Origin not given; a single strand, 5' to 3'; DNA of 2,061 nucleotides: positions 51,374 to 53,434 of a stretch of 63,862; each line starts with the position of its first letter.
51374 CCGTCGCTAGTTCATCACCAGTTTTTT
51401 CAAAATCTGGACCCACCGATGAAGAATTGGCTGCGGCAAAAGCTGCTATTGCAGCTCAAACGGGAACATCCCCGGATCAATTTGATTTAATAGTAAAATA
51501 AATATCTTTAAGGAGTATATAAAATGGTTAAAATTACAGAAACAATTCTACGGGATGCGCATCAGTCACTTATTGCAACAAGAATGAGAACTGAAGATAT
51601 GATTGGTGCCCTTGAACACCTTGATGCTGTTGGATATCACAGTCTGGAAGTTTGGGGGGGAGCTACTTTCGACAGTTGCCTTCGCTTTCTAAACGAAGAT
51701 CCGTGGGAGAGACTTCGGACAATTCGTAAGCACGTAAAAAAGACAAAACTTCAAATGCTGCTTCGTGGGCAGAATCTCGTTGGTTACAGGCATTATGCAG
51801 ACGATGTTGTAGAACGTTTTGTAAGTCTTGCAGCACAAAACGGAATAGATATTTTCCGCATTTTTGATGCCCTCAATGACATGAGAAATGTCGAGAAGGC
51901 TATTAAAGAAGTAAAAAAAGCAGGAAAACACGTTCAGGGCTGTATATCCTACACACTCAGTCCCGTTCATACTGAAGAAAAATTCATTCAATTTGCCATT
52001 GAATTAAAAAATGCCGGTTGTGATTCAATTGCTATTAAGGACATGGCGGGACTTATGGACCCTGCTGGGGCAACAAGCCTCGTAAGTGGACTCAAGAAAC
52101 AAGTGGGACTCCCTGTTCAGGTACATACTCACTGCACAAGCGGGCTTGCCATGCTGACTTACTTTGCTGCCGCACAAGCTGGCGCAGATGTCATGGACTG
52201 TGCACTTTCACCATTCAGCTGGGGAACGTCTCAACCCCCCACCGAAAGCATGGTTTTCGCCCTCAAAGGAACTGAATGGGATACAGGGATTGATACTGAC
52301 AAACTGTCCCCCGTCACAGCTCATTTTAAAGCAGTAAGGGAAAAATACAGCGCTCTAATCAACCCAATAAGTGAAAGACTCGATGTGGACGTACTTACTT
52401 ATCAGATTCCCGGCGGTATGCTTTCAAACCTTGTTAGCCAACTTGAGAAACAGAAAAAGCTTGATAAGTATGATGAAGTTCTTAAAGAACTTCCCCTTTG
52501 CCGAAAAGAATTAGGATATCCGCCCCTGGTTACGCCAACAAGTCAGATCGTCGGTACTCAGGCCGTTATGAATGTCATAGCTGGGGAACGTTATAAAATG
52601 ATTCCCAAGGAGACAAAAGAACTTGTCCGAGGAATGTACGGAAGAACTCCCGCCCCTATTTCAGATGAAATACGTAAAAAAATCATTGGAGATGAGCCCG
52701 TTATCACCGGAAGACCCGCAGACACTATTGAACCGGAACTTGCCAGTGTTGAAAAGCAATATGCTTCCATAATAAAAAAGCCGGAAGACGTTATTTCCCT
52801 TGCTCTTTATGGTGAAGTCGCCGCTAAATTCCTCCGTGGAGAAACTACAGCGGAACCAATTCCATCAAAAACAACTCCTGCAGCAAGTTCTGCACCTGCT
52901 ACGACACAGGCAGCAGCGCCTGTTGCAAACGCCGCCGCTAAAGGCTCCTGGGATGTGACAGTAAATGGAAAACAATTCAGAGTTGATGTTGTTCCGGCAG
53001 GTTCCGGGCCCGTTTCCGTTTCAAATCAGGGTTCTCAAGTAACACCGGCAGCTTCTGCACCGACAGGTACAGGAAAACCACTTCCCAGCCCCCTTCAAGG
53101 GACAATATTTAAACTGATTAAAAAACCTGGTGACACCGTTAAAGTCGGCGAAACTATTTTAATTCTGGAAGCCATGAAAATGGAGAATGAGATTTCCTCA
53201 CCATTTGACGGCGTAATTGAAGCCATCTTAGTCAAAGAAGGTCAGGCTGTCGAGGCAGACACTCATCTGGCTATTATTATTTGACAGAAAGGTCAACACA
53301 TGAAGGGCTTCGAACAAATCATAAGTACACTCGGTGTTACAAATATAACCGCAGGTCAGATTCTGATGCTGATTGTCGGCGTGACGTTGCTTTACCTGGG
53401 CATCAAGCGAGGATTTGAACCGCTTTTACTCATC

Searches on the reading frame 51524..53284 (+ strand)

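Call 19: search_protein_families(library=pfam, proteins=[window:51524-53284:+])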
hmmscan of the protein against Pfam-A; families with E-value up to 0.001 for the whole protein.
window:51524-53284:+ (586 aa): 5 families
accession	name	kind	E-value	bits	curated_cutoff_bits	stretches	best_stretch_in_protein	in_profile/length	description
PF02436.23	PYC_OADA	-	7.5e-52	176.4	27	1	290-454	1-178/201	Conserved carboxylase domain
PF00682.25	HMGL-like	-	8.2e-21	75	29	1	2-263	2-255/260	HMGL-like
PF00364.28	Biotin_lipoyl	-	6.8e-20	71.1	22.1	1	521-585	4-73/73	Biotin-requiring enzyme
PF13533.13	Biotin_lipoyl_2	-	4.5e-07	30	29.8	1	556-584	2-30/32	Biotin-lipoyl like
PF13437.12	HlyD_3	-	0.00061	20.9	22.2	0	557-586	2-31/106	HlyD family secretion protein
